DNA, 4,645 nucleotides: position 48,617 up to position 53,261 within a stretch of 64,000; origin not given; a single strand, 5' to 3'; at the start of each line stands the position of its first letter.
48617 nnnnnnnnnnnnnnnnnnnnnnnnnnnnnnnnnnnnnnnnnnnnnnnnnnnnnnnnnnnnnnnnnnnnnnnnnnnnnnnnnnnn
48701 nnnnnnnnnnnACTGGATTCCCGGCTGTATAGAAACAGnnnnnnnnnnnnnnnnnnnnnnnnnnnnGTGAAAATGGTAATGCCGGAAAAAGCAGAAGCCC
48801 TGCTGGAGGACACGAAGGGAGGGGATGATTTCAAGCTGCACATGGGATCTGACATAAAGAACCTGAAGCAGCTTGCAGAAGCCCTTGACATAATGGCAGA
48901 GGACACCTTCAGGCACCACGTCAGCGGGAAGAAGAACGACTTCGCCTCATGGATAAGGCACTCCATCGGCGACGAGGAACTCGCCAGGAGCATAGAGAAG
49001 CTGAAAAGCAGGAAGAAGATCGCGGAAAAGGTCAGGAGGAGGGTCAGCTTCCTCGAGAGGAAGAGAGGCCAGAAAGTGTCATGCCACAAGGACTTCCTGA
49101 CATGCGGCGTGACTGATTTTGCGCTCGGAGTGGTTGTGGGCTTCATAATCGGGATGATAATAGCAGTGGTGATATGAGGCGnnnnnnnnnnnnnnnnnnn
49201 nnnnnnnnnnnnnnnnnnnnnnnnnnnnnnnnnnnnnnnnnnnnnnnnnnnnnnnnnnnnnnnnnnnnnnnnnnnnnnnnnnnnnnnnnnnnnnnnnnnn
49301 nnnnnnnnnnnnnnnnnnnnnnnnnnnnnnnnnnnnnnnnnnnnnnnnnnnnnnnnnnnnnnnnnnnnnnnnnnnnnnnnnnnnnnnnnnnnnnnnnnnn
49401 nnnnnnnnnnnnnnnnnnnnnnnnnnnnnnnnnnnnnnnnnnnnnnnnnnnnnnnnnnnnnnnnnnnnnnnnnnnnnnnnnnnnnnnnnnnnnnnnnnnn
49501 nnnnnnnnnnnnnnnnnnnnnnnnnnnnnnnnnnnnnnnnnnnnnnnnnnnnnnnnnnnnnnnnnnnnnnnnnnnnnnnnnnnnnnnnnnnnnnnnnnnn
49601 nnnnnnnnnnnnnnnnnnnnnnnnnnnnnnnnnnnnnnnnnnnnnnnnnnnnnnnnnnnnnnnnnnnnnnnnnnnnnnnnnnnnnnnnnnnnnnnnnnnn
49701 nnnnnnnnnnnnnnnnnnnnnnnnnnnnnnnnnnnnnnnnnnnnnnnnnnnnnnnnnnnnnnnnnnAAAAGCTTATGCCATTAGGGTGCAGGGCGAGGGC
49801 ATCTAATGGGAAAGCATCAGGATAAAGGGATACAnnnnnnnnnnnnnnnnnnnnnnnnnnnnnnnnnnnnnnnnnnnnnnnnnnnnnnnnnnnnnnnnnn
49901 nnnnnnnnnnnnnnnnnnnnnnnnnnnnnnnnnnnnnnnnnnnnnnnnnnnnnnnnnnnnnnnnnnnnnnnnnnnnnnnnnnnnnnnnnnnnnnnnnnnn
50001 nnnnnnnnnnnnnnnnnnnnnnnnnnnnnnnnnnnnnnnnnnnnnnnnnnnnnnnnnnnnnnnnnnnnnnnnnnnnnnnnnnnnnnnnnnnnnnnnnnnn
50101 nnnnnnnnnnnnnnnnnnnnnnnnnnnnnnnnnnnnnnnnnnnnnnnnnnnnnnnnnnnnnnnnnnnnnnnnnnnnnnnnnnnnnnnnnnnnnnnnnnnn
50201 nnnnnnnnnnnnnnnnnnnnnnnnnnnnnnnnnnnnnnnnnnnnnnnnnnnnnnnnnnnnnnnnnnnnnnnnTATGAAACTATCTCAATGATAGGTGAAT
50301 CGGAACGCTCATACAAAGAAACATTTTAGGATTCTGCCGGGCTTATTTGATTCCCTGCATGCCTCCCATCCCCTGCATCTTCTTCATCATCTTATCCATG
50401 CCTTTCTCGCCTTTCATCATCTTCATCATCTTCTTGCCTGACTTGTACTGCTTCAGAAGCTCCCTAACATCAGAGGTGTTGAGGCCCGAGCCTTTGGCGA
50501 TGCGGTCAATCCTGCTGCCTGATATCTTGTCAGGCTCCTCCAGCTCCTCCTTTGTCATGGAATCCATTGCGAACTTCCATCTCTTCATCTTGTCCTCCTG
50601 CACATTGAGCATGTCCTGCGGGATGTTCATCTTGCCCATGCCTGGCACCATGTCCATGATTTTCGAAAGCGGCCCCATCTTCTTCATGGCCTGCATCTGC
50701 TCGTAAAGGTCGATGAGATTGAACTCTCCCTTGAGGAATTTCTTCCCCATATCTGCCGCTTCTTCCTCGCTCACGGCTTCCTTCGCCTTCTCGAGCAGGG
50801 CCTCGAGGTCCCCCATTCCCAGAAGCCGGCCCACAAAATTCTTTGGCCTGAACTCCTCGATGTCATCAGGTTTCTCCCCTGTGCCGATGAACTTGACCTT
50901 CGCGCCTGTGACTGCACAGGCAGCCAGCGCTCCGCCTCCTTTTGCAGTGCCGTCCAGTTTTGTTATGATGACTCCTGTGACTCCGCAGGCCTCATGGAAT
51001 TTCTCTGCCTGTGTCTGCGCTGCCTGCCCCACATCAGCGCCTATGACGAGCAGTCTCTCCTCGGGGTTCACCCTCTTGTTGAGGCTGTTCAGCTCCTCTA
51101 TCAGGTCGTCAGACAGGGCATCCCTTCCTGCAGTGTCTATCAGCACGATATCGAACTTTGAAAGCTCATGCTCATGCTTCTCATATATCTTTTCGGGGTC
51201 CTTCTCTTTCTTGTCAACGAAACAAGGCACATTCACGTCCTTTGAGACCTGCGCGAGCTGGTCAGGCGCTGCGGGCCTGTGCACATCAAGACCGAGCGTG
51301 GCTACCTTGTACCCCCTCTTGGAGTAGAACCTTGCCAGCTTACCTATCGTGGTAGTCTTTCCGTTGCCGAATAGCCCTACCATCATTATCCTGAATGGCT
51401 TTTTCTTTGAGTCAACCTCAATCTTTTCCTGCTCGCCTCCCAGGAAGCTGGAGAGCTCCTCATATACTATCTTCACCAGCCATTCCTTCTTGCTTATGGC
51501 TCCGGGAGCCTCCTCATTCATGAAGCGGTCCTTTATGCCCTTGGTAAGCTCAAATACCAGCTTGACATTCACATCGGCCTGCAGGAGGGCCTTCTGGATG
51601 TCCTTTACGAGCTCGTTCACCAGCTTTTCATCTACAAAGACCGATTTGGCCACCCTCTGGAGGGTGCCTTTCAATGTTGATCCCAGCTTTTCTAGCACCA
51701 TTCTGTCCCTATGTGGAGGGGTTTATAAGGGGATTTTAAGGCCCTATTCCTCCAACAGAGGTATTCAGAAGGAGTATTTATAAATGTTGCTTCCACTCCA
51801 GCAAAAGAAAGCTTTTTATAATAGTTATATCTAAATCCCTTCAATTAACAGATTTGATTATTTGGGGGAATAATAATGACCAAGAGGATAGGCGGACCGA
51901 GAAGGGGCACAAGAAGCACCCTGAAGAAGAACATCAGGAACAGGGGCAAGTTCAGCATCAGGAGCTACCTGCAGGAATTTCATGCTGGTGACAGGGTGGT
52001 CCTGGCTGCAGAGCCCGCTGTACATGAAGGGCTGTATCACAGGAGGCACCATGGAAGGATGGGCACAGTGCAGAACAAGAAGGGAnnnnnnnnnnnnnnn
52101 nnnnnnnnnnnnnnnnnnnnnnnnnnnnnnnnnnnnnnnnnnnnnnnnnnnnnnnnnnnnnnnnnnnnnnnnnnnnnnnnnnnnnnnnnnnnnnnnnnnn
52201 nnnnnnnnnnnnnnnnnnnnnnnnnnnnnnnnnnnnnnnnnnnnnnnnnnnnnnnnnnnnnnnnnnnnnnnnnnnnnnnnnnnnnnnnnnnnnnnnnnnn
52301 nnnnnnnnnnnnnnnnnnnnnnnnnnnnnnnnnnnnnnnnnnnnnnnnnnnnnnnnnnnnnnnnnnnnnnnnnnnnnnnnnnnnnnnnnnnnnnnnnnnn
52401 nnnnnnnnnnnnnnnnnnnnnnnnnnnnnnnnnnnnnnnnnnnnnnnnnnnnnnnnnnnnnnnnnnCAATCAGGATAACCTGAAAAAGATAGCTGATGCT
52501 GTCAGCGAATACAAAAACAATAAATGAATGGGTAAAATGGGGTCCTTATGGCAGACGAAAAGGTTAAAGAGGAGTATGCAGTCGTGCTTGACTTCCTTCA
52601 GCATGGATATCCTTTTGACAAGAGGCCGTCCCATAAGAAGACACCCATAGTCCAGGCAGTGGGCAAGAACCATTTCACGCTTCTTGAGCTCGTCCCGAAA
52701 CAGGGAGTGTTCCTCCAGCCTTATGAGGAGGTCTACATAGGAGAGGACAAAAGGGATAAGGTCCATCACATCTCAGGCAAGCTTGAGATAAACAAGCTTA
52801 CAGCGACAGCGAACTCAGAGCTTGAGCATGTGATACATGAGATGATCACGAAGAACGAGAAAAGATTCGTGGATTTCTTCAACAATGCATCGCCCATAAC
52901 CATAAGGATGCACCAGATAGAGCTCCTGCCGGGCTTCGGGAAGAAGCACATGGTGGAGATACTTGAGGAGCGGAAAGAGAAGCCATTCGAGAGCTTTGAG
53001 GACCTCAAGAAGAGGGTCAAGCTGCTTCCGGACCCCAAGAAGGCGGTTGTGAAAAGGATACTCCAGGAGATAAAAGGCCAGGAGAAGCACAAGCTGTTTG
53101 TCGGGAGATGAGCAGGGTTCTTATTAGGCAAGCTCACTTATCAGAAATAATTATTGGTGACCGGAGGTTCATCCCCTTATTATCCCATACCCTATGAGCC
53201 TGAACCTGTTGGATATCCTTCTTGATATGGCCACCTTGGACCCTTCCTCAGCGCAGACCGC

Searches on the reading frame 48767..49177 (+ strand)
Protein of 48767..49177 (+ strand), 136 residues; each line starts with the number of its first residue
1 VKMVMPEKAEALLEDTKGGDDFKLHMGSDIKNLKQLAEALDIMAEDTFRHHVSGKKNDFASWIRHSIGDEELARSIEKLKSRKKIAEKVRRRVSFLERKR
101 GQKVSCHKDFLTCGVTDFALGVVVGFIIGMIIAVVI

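Call 66: search_protein_families(library=pfam, proteins=[window:48767-49177:+], max_evalue=0.001)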
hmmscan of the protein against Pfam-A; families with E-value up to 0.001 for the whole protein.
window:48767-49177:+ (136 aa): 1 family
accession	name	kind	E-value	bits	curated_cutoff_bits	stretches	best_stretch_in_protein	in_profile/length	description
PF19027.5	DUF5752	-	1.8e-06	27.9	23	1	29-92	19-94/208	Family of unknown function (DUF5752)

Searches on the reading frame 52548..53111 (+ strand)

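Call 70: search_protein_families(library=pfam, proteins=[window:52548-53111:+])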
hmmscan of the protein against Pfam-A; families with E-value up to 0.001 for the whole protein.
window:52548-53111:+ (187 aa): 2 families
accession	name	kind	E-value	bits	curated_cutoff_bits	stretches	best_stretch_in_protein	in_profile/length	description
PF04919.18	DUF655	-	1.4e-69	234.1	22.2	1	8-185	2-180/181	Protein of unknown function (DUF655)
PF14579.12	HHH_6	-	4.4e-05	24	25.6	1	128-159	31-63/90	Helix-hairpin-helix motif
